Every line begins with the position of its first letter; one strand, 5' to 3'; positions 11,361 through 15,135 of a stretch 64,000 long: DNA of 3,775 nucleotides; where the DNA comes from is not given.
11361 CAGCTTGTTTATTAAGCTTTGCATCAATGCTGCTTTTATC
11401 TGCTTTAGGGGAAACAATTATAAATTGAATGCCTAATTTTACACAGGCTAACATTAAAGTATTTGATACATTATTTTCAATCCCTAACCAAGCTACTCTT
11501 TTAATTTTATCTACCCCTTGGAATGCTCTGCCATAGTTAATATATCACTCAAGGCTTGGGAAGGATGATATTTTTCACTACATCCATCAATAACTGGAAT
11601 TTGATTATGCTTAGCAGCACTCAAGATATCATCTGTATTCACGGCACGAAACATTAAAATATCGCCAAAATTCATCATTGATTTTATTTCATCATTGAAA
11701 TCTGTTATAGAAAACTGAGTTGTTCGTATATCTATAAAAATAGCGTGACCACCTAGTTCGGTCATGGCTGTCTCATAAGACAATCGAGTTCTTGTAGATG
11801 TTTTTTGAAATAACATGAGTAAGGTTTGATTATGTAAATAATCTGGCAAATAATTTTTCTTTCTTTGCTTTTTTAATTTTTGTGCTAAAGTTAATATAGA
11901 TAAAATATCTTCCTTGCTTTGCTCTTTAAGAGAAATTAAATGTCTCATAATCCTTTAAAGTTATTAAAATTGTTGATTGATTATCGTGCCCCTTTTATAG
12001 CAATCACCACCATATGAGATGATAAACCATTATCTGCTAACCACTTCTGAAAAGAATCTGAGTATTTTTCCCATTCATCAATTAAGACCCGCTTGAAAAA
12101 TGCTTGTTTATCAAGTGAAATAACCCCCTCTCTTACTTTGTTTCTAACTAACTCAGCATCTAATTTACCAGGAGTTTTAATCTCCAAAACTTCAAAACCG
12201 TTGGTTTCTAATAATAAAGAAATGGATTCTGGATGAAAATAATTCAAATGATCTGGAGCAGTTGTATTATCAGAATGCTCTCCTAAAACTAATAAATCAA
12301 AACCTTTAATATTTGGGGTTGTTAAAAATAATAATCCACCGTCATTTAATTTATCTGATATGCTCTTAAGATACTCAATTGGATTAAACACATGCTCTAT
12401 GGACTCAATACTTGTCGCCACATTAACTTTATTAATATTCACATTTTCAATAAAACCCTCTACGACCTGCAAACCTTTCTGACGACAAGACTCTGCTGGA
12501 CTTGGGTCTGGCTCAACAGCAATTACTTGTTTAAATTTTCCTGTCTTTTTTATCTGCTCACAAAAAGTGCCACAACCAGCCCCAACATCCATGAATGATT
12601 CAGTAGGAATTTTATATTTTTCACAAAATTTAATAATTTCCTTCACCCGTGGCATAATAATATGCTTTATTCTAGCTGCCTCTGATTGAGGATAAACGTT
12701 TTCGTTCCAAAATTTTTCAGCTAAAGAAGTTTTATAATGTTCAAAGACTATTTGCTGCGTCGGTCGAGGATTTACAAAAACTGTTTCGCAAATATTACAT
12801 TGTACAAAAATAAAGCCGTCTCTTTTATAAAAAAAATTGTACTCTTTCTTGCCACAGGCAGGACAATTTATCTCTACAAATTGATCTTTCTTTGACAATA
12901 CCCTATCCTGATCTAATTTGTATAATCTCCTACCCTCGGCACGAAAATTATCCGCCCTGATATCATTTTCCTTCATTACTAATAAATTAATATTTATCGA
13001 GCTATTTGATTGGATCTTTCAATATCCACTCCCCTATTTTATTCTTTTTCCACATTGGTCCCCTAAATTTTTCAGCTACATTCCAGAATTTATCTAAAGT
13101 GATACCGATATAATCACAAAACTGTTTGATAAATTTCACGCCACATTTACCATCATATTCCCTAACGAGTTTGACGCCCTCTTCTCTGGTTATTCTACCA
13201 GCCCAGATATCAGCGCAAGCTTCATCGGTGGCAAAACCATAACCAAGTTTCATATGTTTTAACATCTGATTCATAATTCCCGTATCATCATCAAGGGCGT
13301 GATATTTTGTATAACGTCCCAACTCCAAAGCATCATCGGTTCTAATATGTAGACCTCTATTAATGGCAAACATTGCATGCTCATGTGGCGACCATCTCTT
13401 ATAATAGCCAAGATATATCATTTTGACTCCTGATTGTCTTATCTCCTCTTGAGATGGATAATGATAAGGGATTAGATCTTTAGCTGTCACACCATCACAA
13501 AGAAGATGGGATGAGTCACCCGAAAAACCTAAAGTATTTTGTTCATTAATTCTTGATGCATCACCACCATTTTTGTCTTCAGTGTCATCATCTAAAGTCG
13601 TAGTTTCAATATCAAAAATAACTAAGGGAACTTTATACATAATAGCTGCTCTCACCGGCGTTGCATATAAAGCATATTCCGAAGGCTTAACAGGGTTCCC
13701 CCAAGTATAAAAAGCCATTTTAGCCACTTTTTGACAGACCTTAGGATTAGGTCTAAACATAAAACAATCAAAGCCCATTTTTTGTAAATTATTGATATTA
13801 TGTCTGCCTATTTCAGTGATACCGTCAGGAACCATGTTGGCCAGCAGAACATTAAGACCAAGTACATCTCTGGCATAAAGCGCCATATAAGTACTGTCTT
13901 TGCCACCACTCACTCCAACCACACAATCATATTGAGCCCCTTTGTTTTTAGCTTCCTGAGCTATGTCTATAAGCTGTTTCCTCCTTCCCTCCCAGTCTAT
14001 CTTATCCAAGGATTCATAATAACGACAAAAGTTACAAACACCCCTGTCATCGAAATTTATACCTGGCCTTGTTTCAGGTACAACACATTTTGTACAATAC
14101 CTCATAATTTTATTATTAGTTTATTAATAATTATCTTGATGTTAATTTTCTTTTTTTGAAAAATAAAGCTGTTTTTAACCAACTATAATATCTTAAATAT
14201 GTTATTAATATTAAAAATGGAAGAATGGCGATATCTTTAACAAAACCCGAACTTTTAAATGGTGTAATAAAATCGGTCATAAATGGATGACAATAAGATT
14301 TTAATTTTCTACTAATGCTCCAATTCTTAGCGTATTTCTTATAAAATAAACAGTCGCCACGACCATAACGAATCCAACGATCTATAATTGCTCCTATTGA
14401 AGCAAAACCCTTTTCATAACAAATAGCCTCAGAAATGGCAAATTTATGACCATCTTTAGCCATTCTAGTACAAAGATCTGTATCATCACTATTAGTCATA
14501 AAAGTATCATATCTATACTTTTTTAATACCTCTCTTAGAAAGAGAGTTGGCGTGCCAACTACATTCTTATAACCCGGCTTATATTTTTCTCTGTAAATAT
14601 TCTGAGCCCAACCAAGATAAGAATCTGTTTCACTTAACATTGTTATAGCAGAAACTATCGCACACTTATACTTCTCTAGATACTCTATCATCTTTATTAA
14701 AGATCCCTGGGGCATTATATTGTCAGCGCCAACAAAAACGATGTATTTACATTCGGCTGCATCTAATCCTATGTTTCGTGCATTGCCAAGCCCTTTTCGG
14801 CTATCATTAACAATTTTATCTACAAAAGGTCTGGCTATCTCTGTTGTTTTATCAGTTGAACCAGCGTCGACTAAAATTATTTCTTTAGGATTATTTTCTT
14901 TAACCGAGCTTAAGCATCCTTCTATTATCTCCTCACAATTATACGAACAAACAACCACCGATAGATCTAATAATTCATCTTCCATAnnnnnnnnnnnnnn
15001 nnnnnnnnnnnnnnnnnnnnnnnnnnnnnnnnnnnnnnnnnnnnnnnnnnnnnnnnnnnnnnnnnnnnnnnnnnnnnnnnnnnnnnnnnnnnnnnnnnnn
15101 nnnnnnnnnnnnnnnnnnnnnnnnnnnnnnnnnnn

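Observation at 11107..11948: Decayed ornithine-carbamoyltransferase-like gene beside the carbamoyltransferase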

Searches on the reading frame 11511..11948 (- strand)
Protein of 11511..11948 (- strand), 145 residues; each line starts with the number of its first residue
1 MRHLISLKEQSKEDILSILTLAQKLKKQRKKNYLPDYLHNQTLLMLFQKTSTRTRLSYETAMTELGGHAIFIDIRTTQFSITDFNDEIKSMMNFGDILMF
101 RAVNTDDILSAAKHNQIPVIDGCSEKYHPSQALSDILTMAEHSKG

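Call 6: search_protein_families(library=pfam, proteins=[window:11511-11948:-], max_evalue=0.01)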
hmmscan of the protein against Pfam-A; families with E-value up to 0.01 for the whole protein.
window:11511-11948:- (145 aa): 1 family
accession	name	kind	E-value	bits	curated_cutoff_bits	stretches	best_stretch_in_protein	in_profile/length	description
PF02729.26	OTCace_N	-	4.5e-37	127.8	29.9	1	2-141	1-148/148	Aspartate/ornithine carbamoyltransferase, carbamoyl-P binding domain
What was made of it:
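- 11514..11948 (-): Fragment 1 of the OTCase-type pseudogene: the complete carbamoyl-phosphate-binding domain (145 aa). It carries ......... (STRTR at plus 11784-11798) and HPSQ (plus 11556-11567). It ends at a premature TAG (plus 11511-11513). Pfam OTCace_N, E 4.5e-37, profile 1-148/148 (call 6).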

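Call 10: search_protein_families(library=ncbifam, proteins=[window:11511-11948:-], max_evalue=0.00001)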
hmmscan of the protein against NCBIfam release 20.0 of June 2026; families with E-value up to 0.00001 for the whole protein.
window:11511-11948:- (145 aa): 16 families
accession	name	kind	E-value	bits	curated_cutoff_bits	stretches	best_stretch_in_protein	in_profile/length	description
NF001986.0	PRK00779.1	subfamily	1.2e-38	133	306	1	1-143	5-148/307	ornithine carbamoyltransferase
TIGR04384.1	putr_carbamoyl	exception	2.3e-38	132.1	500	1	3-143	1-142/330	putrescine carbamoyltransferase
TIGR00658.1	orni_carb_tr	equivalog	1.6e-36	126.1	280.85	1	2-143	1-143/304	ornithine carbamoyltransferase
NF011379.0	PRK14804.1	equivalog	1.6e-34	119.4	373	1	2-140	7-143/311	ornithine carbamoyltransferase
NF011380.0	PRK14805.1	equivalog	1.1e-26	93.6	421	1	1-142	1-141/302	ornithine carbamoyltransferase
NF002032.1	PRK00856.1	equivalog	1.9e-23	83.1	263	1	2-143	1-145/297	aspartate carbamoyltransferase catalytic subunit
TIGR00670.1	asp_carb_tr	equivalog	4.3e-22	78.6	236.95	1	2-142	1-145/304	aspartate carbamoyltransferase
NF003286.0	PRK04284.1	subfamily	7.2e-21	74.6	515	1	2-144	7-150/332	ornithine carbamoyltransferase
NF002470.0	PRK01713.1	equivalog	1.7e-20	73.8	545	1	2-144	8-151/334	ornithine carbamoyltransferase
NF009213.0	PRK12562.1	subfamily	1.4e-16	60.9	559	1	2-144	7-150/334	ornithine carbamoyltransferase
NF003384.0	PRK04523.1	equivalog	3.5e-15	55.9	288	1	1-81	3-79/336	N-acetylornithine carbamoyltransferase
NF006046.0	PRK08192.1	equivalog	1.5e-13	50.8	512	1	3-141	8-149/339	aspartate carbamoyltransferase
NF008853.0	PRK11891.1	equivalog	4.2e-13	48.7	560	1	3-140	90-230/430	aspartate carbamoyltransferase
NF010387.0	PRK13814.1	equivalog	8.2e-08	31.5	660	1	3-143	7-152/310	aspartate carbamoyltransferase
NF005538.0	PRK07200.1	equivalog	1.8e-07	30.6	453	1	8-94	28-114/396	knotted carbamoyltransferase YgeW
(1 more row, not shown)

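Call 18: list_cluster_members(proteins=[window:11511-11948:-, window:11981-12976:-, window:8094-9407:-, window:10269-11090:-, window:62569-63849:-])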
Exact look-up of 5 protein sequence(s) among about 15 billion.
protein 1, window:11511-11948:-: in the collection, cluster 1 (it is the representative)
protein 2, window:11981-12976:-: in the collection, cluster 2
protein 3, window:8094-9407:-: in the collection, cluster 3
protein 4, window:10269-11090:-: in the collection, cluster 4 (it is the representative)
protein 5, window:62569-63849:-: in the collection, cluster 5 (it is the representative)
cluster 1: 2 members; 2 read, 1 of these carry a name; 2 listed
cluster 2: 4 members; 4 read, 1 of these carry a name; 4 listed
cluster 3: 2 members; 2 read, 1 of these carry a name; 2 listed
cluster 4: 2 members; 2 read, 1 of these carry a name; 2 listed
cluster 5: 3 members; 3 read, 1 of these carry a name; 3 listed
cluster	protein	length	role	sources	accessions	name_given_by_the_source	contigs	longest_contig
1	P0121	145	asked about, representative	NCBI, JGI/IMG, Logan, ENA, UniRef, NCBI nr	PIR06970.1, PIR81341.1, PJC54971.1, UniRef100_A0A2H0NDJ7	MAG: hypothetical protein COV55_00915 [Candidatus Komeilibacteria bacterium ... | Aspartate/ornithine carbamoyltransferase carbamoyl-P binding domain-containing protein ...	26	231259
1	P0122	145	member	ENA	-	-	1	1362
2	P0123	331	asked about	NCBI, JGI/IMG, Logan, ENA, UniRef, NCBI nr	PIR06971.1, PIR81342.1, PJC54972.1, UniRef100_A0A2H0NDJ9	MAG: methyltransferase type 11 [Candidatus Komeilibacteria bacterium ... | Methyltransferase type 11 n=1 Tax=Candidatus Komeilibacteria bacterium ...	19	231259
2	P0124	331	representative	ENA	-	-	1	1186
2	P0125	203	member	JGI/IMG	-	-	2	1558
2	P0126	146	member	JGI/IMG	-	-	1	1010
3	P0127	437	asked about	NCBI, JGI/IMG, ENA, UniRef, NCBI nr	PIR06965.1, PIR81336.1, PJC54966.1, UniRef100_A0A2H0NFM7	MAG: aminotransferase class III [Candidatus Komeilibacteria bacterium ... | Aminotransferase class III n=1 Tax=Candidatus Komeilibacteria bacterium ...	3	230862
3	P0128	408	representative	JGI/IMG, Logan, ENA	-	-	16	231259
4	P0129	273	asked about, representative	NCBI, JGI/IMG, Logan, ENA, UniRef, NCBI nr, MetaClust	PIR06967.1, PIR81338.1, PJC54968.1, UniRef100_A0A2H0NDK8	MAG: hypothetical protein COV55_00900 [Candidatus Komeilibacteria bacterium ... | Carbamoyltransferase domain-containing protein n=1 Tax=Candidatus Komeilibacteria ... | \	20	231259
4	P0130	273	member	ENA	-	-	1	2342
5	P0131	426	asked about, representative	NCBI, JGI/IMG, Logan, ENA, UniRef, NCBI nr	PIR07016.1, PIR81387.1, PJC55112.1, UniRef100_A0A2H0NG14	MAG: preprotein translocase subunit SecY [Candidatus Komeilibacteria bacterium ... | Protein translocase subunit SecY n=1 Tax=Candidatus Komeilibacteria bacterium ...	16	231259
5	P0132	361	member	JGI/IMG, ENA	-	-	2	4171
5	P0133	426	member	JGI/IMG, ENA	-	-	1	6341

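Call 19: find_encoding_contigs(protein=P0121, flank=3000, max_places=10)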
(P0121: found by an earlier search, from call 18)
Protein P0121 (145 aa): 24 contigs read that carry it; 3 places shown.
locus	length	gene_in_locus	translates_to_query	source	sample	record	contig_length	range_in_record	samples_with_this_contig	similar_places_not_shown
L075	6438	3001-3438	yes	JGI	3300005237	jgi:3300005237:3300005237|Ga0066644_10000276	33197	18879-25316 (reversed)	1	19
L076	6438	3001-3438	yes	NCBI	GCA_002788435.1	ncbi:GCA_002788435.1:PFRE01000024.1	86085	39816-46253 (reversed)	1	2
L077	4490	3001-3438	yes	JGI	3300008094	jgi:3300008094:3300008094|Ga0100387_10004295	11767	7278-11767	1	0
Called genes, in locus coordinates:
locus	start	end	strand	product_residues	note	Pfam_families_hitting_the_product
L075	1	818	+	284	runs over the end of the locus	PF00535:Glycos_transf_2, PF10111:Glyco_tranf_2_2 (weak), PF13641:Glyco_tranf_2_3, PF13632:Glyco_trans_2_3 (faint)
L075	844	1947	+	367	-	-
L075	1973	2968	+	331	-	PF13489:Methyltransf_23, PF08241:Methyltransf_11, PF08242:Methyltransf_12 (weak)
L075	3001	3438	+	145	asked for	PF02729:OTCace_N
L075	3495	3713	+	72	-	PF00185:OTCace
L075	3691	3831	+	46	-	PF00185:OTCace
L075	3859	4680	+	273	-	PF02543:Carbam_trans_N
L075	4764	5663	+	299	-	PF02543:Carbam_trans_N, PF16861:Carbam_trans_C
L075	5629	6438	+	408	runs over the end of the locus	PF00202:Aminotran_3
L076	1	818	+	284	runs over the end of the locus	PF00535:Glycos_transf_2, PF10111:Glyco_tranf_2_2 (weak), PF13641:Glyco_tranf_2_3, PF13632:Glyco_trans_2_3 (faint)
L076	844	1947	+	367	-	-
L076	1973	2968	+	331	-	PF13489:Methyltransf_23, PF08241:Methyltransf_11, PF08242:Methyltransf_12 (weak)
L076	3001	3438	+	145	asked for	PF02729:OTCace_N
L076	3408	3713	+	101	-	PF00185:OTCace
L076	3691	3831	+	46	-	PF00185:OTCace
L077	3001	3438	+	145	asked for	PF02729:OTCace_N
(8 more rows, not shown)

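Call 20: find_encoding_contigs(protein=P0122, flank=3000, max_places=4)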
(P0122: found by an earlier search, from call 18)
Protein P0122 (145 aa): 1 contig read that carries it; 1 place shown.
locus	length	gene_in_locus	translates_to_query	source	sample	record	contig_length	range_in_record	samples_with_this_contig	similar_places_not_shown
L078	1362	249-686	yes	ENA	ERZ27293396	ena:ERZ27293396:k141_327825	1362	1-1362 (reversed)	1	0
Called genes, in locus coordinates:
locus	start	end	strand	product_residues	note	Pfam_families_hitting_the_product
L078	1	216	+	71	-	?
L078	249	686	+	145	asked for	PF02729:OTCace_N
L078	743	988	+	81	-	PF00185:OTCace (weak)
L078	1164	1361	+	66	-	?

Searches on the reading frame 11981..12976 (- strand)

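Call 6: search_protein_families(library=pfam, proteins=[window:11981-12976:-], max_evalue=0.01)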
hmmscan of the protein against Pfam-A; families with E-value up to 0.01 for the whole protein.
window:11981-12976:- (331 aa): 8 families
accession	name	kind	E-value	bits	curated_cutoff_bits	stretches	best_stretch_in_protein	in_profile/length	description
PF13489.12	Methyltransf_23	-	3.7e-20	72.7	27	1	110-265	8-163/164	Methyltransferase domain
PF08241.18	Methyltransf_11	-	5.4e-08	33.8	21.2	1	130-217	2-94/95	Methyltransferase domain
PF08242.18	Methyltransf_12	-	1.3e-07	32.7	30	1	129-216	1-98/98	Methyltransferase domain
PF13847.12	Methyltransf_31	-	3.1e-05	24.1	27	1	127-222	6-113/145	Methyltransferase domain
PF13649.12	Methyltransf_25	-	3.9e-05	24.7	27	1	129-214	2-97/97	Methyltransferase domain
PF02475.24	TRM5-TYW2_MTfase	-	0.00025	21.5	28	1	125-216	37-133/164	TRM5/TYW2 methyltransferase domain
PF01728.25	FtsJ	-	0.00042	20.7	24.1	1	117-299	12-161/181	FtsJ-like methyltransferase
PF01667.23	Ribosomal_S27e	-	0.0034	17.5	24.5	0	31-71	3-40/55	Ribosomal protein S27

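Call 10: search_protein_families(library=ncbifam, proteins=[window:11981-12976:-], max_evalue=0.00001)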
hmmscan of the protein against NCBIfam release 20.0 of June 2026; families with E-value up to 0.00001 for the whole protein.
window:11981-12976:- (331 aa): 2 families
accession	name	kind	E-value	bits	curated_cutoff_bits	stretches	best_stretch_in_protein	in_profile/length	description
TIGR01983.1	UbiG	equivalog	1.1e-08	34.6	102.95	1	84-224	7-157/228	bifunctional 2-polyprenyl-6-hydroxyphenol methylase/3-demethylubiquinol 3-O-methyltransferase UbiG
TIGR02072.1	BioC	equivalog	2.9e-06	27.2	184.95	1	116-267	25-177/244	malonyl-ACP O-methyltransferase BioC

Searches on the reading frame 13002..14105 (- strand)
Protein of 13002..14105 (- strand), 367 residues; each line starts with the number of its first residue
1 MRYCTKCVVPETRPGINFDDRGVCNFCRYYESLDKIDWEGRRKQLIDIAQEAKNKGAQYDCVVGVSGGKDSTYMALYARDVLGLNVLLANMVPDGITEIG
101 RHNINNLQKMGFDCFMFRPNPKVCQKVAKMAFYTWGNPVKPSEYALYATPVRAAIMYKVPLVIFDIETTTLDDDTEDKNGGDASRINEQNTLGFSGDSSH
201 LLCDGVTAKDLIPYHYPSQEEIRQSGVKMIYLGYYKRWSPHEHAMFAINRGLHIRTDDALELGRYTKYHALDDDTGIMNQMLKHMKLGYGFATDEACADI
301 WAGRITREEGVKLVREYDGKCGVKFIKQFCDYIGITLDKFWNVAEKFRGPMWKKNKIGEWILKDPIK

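Call 6: search_protein_families(library=pfam, proteins=[window:13002-14105:-], max_evalue=0.01)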
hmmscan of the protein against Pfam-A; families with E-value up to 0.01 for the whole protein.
window:13002-14105:- (367 aa): 1 family
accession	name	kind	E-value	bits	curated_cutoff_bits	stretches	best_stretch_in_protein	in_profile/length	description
PF02540.23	NAD_synthase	-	0.00095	18.8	21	1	49-96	10-56/242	NAD synthase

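Call 10: search_protein_families(library=ncbifam, proteins=[window:13002-14105:-], max_evalue=0.00001)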
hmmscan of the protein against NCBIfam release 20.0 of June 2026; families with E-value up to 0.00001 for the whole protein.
window:13002-14105:- (367 aa): 1 family
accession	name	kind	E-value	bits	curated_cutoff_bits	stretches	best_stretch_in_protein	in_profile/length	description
TIGR03573.1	WbuX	subfamily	8.2e-95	318.1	203.2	1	1-344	1-343/344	N-acetyl sugar amidotransferase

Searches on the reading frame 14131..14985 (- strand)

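Call 10: search_protein_families(library=ncbifam, proteins=[window:14131-14985:-], max_evalue=0.00001)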
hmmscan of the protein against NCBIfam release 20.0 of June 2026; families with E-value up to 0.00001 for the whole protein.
window:14131-14985:- (284 aa): 15 families
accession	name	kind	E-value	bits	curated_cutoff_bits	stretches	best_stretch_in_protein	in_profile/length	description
NF007482.0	PRK10073.1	equivalog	2.5e-15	56.3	423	1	3-93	3-100/334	glycosyltransferase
TIGR04283.1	glyco_like_mftF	equivalog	1e-14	54.6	182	1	8-187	1-181/221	TIGR04283 family arsenosugar biosynthesis glycosyltransferase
NF041875.1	EPS_EpsD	equivalog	6.2e-14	52.1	370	1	8-226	1-242/325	exopolysaccharide biosynthesis glycosyltransferase EpsD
NF047683.1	TeichurnBiosyTuaG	equivalog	2.3e-12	47.1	400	1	7-111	7-119/252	teichuronic acid biosynthesis protein TuaG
TIGR03965.1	mycofact_glyco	equivalog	2.6e-12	46.3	280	1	3-117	71-194/467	mycofactocin biosynthesis glycosyltransferase MftF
NF053739.1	GlytfEpsEBac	equivalog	8.4e-09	34.8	450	1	8-187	3-198/265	glycosyltransferase EpsE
TIGR04182.1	glyco_TIGR04182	equivalog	1e-08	35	325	1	7-105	1-99/293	S-layer glycoprotein N-glycosyltransferase AglJ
NF038302.1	EPS_HpsE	equivalog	1.2e-08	34.3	300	1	6-108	1-116/307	hormogonium polysaccharide biosynthesis glycosyltransferase HpsE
NF050050.1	ProtGlycPglI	equivalog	2.1e-08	33.9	500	1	8-105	4-110/306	GalNAc(5)-diNAcBac-PP-undecaprenol beta-1,3-glucosyltransferase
TIGR03111.1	glyc2_xrt_Gpos1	hypoth_equivalog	3.6e-08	32.6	363.95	1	5-108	48-161/439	TIGR03111 family XrtG-associated glycosyltransferase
TIGR03937.1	PgaC_IcaA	equivalog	1e-07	31.3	422.3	1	6-106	45-153/407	poly-beta-1,6-N-acetyl-D-glucosamine synthase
TIGR04009.1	wcaE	equivalog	1.8e-07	30.7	369.2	1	33-185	33-188/248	colanic acid biosynthesis glycosyltransferase WcaE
TIGR04195.1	S_glycosyl_SunS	equivalog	2e-07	30.2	350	1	12-91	63-144/421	SunS family peptide S-glycosyltransferase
NF041391.1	DPhHxTase_Halo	equivalog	5.2e-07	28.9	375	1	14-105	3-95/213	dolichyl-phosphate hexose transferase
NF010496.0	PRK13915.1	equivalog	2.1e-06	27.1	262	1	8-98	33-136/307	glucosyl-3-phosphoglycerate synthase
